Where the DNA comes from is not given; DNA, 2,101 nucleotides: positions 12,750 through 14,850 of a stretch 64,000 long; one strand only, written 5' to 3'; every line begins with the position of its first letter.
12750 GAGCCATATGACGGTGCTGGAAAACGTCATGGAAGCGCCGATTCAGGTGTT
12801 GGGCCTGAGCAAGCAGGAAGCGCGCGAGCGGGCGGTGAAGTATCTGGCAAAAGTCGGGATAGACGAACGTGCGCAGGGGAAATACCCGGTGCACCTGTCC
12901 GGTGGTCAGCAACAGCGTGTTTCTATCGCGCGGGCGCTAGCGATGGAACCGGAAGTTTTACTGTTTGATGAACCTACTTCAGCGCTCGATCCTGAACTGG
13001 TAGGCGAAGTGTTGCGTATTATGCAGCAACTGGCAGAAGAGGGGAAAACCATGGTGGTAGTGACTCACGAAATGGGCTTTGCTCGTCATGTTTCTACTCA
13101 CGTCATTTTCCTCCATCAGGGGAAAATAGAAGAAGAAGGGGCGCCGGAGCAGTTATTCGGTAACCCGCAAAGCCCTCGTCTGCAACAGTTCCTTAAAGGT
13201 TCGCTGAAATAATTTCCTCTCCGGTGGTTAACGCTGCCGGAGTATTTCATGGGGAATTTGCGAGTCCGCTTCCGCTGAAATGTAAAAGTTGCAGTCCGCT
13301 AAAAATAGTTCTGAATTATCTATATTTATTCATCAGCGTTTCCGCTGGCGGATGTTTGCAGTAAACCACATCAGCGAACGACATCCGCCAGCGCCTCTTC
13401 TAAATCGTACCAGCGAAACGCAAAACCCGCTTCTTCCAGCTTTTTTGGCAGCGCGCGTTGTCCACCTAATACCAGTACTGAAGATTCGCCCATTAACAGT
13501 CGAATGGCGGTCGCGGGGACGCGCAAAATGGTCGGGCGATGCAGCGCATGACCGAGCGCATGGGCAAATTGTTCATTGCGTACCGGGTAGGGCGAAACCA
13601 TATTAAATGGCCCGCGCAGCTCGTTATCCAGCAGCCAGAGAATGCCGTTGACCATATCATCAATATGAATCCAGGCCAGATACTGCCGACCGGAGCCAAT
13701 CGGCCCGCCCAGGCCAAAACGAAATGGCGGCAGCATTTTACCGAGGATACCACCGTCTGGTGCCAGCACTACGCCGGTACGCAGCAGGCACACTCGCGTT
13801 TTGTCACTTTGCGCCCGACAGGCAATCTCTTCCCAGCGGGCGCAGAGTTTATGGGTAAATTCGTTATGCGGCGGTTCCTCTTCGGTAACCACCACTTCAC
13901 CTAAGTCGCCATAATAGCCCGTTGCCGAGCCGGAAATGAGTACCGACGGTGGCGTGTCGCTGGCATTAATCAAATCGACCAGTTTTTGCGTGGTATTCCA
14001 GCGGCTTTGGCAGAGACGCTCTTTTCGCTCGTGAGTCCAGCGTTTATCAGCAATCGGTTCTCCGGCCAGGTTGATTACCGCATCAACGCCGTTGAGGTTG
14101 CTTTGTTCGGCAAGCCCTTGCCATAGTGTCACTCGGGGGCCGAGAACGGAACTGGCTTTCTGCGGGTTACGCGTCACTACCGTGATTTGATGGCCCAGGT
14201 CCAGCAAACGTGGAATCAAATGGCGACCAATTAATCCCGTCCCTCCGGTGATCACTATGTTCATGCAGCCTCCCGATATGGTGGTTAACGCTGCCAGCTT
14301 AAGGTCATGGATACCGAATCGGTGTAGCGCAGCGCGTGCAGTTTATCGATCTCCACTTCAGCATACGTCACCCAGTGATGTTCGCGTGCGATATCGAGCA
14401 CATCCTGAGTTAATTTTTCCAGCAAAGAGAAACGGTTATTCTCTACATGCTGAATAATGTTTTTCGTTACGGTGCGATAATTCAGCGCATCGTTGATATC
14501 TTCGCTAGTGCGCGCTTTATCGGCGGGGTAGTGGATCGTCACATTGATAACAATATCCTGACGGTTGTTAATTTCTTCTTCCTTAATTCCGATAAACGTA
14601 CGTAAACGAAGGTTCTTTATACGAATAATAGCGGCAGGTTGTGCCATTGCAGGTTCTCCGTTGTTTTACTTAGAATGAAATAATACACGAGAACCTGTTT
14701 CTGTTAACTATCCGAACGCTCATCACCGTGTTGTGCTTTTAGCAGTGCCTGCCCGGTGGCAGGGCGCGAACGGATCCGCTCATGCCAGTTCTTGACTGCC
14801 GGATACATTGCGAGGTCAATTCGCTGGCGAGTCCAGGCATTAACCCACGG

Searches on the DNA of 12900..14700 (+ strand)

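Call 3: search_dna_similar(query=window:12900-14400:+, collection=ecoli_genomes, mode=near, max_rows=40, rows=spread)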
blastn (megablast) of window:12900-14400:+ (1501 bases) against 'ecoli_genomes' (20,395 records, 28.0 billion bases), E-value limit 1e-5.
Records with a match: 5425; places in all: 5536; records where one place covers at least 80% of the query: 5314.
Genomes with a match: 5425 of 5426; with a place that covers at least 80% of the query: 5314. Places per genome that has any: lowest 1, median 1, highest 2. On chromosomes: 5536 places; on plasmids: 0.
Best place of each record, by identity: >=99% 566; 95-99% 4855; 90-95% 4.
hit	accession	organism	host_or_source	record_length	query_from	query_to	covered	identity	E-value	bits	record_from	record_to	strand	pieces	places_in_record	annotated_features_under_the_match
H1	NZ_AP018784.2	Escherichia coli strain SK1144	-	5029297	1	1501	100%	100.0%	0e+0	2772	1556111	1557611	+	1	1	yfcH: TIGR01777 family oxidoreductase | hisP: histidine ABC transporter ATP-binding protein HisP | folX: dihydroneopterin triphosphate 2'-epimerase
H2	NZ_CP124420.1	Escherichia coli strain AVS0155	environmental: river near WWTP effluent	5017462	1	1501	100%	100.0%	0e+0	2772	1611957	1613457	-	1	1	yfcH: TIGR01777 family oxidoreductase | hisP: histidine ABC transporter ATP-binding protein HisP | folX: dihydroneopterin triphosphate 2'-epimerase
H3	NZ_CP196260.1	Escherichia coli strain AH21B066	Homo sapiens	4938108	1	1501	100%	100.0%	0e+0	2772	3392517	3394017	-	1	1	yfcH: TIGR01777 family oxidoreductase | hisP: histidine ABC transporter ATP-binding protein HisP | folX: dihydroneopterin triphosphate 2'-epimerase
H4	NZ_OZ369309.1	Escherichia coli strain Esc13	not applicable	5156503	1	1501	100%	100.0%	0e+0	2772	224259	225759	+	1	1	yfcH: TIGR01777 family oxidoreductase | hisP: histidine ABC transporter ATP-binding protein HisP | folX: dihydroneopterin triphosphate 2'-epimerase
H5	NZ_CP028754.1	Escherichia coli strain A21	opossum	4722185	1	1501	100%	99.6%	0e+0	2739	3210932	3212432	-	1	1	yfcH: TIGR01777 family oxidoreductase | hisP: histidine ABC transporter ATP-binding protein HisP | folX: dihydroneopterin triphosphate 2'-epimerase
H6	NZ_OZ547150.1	Escherichia coli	Homo sapiens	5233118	1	1501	98%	98.6%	0e+0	2607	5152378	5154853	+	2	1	yfcH: TIGR01777 family oxidoreductase | rpnB: recombination-promoting nuclease RpnB | hisP: histidine ABC transporter ATP-binding protein HisP | folX: dihydroneopterin triphosphate 2'-epimerase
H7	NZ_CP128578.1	Escherichia coli strain VG38-53E1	calf box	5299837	1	1501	98%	98.4%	0e+0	2591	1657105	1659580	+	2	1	yfcH: TIGR01777 family oxidoreductase | rpnB: recombination-promoting nuclease RpnB | hisP: histidine ABC transporter ATP-binding protein HisP | folX: dihydroneopterin triphosphate 2'-epimerase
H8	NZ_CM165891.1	Escherichia coli strain N41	Homo sapiens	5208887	1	1501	98%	98.0%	0e+0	2557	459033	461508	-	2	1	yfcH: TIGR01777 family oxidoreductase | rpnB: recombination-promoting nuclease RpnB | hisP: histidine ABC transporter ATP-binding protein HisP | folX: dihydroneopterin triphosphate 2'-epimerase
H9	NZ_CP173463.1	Escherichia coli strain 98228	Homo sapiens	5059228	1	1501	98%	97.1%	0e+0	2485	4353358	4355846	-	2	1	rpnB: recombination-promoting nuclease RpnB | yfcH: TIGR01777 family oxidoreductase | hisP: histidine ABC transporter ATP-binding protein HisP | folX: dihydroneopterin triphosphate 2'-epimerase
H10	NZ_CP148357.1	Escherichia coli strain Z1323HEC0393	Homo sapiens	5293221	1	1501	98%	96.9%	0e+0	2474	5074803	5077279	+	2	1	yfcH: TIGR01777 family oxidoreductase | rpnB: recombination-promoting nuclease RpnB | hisP: histidine ABC transporter ATP-binding protein HisP | folX: dihydroneopterin triphosphate 2'-epimerase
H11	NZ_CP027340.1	Escherichia coli strain 2015C-3121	Homo sapiens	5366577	1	1501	98%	96.7%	0e+0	2457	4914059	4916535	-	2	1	yfcH: TIGR01777 family oxidoreductase | rpnB: recombination-promoting nuclease RpnB | hisP: histidine ABC transporter ATP-binding protein HisP | folX: dihydroneopterin triphosphate 2'-epimerase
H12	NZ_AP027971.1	Escherichia coli strain VE-V10-F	-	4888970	1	1501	98%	96.7%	0e+0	2457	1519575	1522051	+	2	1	yfcH: TIGR01777 family oxidoreductase | rpnB: recombination-promoting nuclease RpnB | hisP: histidine ABC transporter ATP-binding protein HisP | folX: dihydroneopterin triphosphate 2'-epimerase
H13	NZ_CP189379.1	Escherichia coli strain AR62.2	dog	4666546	1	1501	98%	96.7%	0e+0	2457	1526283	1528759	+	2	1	yfcH: TIGR01777 family oxidoreductase | rpnB: recombination-promoting nuclease RpnB | hisP: histidine ABC transporter ATP-binding protein HisP | folX: dihydroneopterin triphosphate 2'-epimerase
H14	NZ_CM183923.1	Escherichia coli strain GMF065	Homo sapiens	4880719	1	1501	98%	96.7%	0e+0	2457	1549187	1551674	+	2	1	rpnB: recombination-promoting nuclease RpnB | yfcH: TIGR01777 family oxidoreductase | hisP: histidine ABC transporter ATP-binding protein HisP | folX: dihydroneopterin triphosphate 2'-epimerase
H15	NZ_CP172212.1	Escherichia coli strain GF8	chicken meat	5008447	1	1501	98%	96.7%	0e+0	2452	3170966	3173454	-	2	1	rpnB: recombination-promoting nuclease RpnB | yfcH: TIGR01777 family oxidoreductase | hisP: histidine ABC transporter ATP-binding protein HisP | folX: dihydroneopterin triphosphate 2'-epimerase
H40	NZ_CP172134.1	Escherichia coli strain GF131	chicken meat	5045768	489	1501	67%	95.3%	0e+0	1605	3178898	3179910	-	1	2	yfcH: TIGR01777 family oxidoreductase | folX: dihydroneopterin triphosphate 2'-epimerase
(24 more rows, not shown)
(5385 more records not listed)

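Call 4: get_annotated_region(hit=H6, flank=300)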
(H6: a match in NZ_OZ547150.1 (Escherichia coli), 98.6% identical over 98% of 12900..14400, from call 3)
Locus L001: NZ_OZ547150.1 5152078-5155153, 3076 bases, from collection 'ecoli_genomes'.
description: Escherichia coli isolate AHB1 chromosome 1, complete sequence
organism: Escherichia coli (NCBI taxid 562)
replicon: chromosome; assembly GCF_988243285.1
host: Homo sapiens; source: blood culture; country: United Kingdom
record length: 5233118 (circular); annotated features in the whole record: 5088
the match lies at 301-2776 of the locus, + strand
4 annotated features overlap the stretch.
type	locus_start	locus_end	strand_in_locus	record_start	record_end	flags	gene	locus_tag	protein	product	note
CDS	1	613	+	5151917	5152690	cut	hisP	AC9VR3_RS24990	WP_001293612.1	histidine ABC transporter ATP-binding protein HisP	-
CDS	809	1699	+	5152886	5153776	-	rpnB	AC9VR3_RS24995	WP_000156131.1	recombination-promoting nuclease RpnB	-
CDS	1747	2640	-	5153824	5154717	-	yfcH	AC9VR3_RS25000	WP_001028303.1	TIGR01777 family oxidoreductase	-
CDS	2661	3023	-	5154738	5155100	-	folX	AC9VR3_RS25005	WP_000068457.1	dihydroneopterin triphosphate 2'-epimerase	-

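Call 5: get_annotated_region(hit=H9, flank=300)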
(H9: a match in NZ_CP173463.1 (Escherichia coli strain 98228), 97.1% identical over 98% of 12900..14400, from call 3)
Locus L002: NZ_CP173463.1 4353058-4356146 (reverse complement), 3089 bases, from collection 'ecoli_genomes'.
description: Escherichia coli strain 98228 chromosome, complete genome
organism: Escherichia coli strain 98228 (NCBI taxid 562)
replicon: chromosome; assembly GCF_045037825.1
host: Homo sapiens; source: urine; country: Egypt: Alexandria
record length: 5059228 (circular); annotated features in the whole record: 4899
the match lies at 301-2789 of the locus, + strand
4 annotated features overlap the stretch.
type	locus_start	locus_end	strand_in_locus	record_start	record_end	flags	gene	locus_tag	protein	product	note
CDS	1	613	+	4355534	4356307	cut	hisP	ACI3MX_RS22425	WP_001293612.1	histidine ABC transporter ATP-binding protein HisP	-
CDS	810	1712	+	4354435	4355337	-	rpnB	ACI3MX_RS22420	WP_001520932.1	recombination-promoting nuclease RpnB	-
CDS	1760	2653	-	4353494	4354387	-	yfcH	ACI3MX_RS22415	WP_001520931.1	TIGR01777 family oxidoreductase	-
CDS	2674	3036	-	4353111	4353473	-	folX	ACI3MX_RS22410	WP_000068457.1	dihydroneopterin triphosphate 2'-epimerase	-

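Call 6: get_annotated_region(hit=H1, flank=300)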
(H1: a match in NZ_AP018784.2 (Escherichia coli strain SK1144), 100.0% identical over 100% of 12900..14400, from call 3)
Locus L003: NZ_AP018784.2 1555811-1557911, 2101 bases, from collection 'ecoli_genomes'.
description: Escherichia coli strain SK1144 chromosome, complete genome
organism: Escherichia coli strain SK1144 (NCBI taxid 562)
replicon: chromosome; assembly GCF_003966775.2
host: -; source: -; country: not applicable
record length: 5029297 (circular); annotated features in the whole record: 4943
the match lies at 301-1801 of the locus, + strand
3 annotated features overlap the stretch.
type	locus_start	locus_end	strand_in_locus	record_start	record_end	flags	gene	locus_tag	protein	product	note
CDS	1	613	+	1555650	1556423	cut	hisP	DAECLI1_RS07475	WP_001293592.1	histidine ABC transporter ATP-binding protein HisP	-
CDS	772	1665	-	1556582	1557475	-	yfcH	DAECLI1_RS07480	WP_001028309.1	TIGR01777 family oxidoreductase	-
CDS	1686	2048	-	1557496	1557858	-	folX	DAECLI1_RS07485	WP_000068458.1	dihydroneopterin triphosphate 2'-epimerase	-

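Call 14: search_dna_similar(query=window:13296-13370:+, collection=ecoli_genomes, mode=near, max_rows=40, rows=spread, max_evalue=0.001)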
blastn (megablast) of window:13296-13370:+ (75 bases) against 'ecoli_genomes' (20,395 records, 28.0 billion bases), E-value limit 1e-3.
Records with a match: 669; places in all: 669; records where one place covers at least 80% of the query: 669.
Genomes with a match: 669 of 5426; with a place that covers at least 80% of the query: 669. Places per genome that has any: lowest 1, median 1, highest 1. On chromosomes: 669 places; on plasmids: 0.
Best place of each record, by identity: >=99% 571; 95-99% 98.
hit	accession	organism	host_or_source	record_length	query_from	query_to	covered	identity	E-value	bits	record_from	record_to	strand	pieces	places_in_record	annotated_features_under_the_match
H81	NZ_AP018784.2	Escherichia coli strain SK1144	-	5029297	1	75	100%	100.0%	1e-30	139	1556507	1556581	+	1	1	none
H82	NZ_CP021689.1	Escherichia coli strain AR_0058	missing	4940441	1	75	100%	100.0%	1e-30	139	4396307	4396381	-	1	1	none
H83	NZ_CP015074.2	Escherichia coli strain Ecol_745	Homo sapiens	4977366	1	75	100%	100.0%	1e-30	139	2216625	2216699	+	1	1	none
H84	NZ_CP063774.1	Escherichia coli O25b:H4-ST131 strain ST131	wastewater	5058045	1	75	100%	100.0%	1e-30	139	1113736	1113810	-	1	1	none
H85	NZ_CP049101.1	Escherichia coli strain EC28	Homo sapiens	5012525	1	75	100%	100.0%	1e-30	139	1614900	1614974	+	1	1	none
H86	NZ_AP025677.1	Escherichia coli strain Rb-23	Homo sapiens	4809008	1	75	100%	100.0%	1e-30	139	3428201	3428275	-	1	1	none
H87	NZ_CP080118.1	Escherichia coli strain M70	Homo sapiens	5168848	1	75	100%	100.0%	1e-30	139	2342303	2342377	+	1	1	none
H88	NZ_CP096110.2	Escherichia coli strain DP033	Homo sapiens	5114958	1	75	100%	100.0%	1e-30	139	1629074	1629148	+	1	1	none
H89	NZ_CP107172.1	Escherichia coli strain R8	human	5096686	1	75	100%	100.0%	1e-30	139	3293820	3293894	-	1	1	none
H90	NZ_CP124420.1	Escherichia coli strain AVS0155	environmental: river near WWTP effluent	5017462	1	75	100%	100.0%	1e-30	139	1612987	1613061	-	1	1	none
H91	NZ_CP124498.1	Escherichia coli strain AVS0655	environmental: river/lake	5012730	1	75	100%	100.0%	1e-30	139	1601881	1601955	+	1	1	none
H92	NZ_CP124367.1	Escherichia coli strain AVS0465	environmental: river near WWTP effluent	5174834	1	75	100%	100.0%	1e-30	139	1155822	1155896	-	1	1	none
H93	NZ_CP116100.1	Escherichia coli strain DETEC-P881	ICU patient oral swab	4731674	1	75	100%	100.0%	1e-30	139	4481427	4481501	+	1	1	none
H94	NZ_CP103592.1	Escherichia coli O25b:H4-ST131 strain 4224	Homo sapiens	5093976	1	75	100%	100.0%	1e-30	139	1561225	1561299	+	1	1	none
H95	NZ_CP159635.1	Escherichia coli strain Z135-2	hospital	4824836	1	75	100%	100.0%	1e-30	139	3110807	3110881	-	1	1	none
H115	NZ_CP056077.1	Escherichia coli strain MS1170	Gallus gallus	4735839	1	75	100%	98.7%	6e-29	134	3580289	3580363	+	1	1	none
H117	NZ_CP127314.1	Escherichia coli strain C25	Bos taurus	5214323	1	75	100%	98.7%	6e-29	134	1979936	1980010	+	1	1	none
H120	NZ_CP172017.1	Escherichia coli strain EcN_Sk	Homo sapiens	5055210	1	75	100%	97.3%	3e-27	128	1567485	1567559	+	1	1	none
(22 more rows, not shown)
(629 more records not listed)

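Call 15: get_annotated_region(hit=H40, flank=6000)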
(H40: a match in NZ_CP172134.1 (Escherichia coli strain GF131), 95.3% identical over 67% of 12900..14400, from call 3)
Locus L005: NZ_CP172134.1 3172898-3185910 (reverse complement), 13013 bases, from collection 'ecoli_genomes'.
description: Escherichia coli strain GF131 chromosome, complete genome
organism: Escherichia coli strain GF131 (NCBI taxid 562)
replicon: chromosome; assembly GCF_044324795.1
host: -; source: chicken meat; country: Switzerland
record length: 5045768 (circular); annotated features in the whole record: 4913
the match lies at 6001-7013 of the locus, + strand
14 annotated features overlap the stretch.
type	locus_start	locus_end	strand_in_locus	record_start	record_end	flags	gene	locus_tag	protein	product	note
CDS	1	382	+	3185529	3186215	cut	hisQ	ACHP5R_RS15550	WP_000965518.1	histidine ABC transporter permease HisQ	-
CDS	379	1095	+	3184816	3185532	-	hisM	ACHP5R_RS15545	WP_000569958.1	ABC transporter permease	-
CDS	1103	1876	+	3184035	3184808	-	hisP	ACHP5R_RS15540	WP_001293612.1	histidine ABC transporter ATP-binding protein HisP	-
CDS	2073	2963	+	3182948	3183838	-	rpnB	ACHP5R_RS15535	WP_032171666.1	recombination-promoting nuclease RpnB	-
CDS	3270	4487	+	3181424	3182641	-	-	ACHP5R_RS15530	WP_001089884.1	PLP-dependent aspartate aminotransferase family protein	-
CDS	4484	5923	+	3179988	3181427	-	nhaC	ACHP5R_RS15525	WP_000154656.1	Na+/H+ antiporter NhaC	-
CDS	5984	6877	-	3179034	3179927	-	yfcH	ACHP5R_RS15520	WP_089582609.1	TIGR01777 family oxidoreductase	-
CDS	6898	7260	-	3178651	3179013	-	folX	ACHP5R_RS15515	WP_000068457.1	dihydroneopterin triphosphate 2'-epimerase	-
CDS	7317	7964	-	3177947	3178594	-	yfcG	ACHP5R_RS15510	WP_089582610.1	GSH-dependent disulfide bond oxidoreductase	-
CDS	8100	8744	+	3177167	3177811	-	yfcF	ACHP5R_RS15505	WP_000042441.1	glutathione transferase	-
CDS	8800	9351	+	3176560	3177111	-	yfcE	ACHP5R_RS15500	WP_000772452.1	phosphodiesterase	-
CDS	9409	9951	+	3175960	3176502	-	yfcD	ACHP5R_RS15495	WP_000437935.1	NUDIX hydrolase YfcD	-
CDS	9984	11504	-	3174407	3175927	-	yfcC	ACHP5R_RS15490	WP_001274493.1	putative basic amino acid antiporter YfcC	-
CDS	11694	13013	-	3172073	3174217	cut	pta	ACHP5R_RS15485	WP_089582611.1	phosphate acetyltransferase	-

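Call 25: get_annotated_region(hit=H120, flank=200)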
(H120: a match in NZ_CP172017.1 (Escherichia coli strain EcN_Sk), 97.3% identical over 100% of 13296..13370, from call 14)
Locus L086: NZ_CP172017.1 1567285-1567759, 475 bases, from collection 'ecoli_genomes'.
description: Escherichia coli strain EcN_Sk chromosome, complete genome
organism: Escherichia coli strain EcN_Sk (NCBI taxid 562)
replicon: chromosome; assembly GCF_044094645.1
host: Homo sapiens; source: stool; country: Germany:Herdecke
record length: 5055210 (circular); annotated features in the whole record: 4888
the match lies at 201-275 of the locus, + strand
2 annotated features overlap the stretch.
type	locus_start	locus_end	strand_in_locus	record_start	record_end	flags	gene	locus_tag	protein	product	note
CDS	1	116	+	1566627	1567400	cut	hisP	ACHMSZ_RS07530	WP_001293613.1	histidine ABC transporter ATP-binding protein HisP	-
CDS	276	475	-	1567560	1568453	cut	yfcH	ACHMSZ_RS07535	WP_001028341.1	TIGR01777 family oxidoreductase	-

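Call 26: get_annotated_region(hit=H115, flank=200)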
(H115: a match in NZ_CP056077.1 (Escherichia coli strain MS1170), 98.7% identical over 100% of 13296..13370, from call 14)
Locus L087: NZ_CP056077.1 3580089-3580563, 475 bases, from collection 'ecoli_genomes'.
description: Escherichia coli strain MS1170 chromosome, complete genome
organism: Escherichia coli strain MS1170 (NCBI taxid 562)
replicon: chromosome; assembly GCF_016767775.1
host: Gallus gallus; source: yolk sac; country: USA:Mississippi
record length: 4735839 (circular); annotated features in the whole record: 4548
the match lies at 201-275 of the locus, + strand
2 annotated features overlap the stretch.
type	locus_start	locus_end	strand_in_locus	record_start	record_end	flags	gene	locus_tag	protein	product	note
CDS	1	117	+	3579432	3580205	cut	hisP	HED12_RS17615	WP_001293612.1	histidine ABC transporter ATP-binding protein HisP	-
CDS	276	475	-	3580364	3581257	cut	yfcH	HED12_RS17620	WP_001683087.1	TIGR01777 family oxidoreductase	-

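Call 27: get_annotated_region(hit=H117, flank=200)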
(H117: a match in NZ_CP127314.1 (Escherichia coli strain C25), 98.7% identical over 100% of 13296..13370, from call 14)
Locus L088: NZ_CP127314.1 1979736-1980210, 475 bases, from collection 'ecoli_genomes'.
description: Escherichia coli strain C25 chromosome, complete genome
organism: Escherichia coli strain C25 (NCBI taxid 562)
replicon: chromosome; assembly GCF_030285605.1
host: Bos taurus; source: feces; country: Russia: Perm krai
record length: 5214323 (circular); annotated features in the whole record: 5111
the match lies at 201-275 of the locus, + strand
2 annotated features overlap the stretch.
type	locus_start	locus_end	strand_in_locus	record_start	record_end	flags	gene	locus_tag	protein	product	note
CDS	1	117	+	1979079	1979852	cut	hisP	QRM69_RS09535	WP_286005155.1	histidine ABC transporter ATP-binding protein HisP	-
CDS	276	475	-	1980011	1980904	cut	yfcH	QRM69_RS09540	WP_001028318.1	TIGR01777 family oxidoreductase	-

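Call 38: search_rna_families(source=window, start=12900, end=14700, threshold=evalue, max_evalue=1)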
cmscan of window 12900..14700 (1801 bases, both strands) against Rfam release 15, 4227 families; matches with E-value up to 1: 0.
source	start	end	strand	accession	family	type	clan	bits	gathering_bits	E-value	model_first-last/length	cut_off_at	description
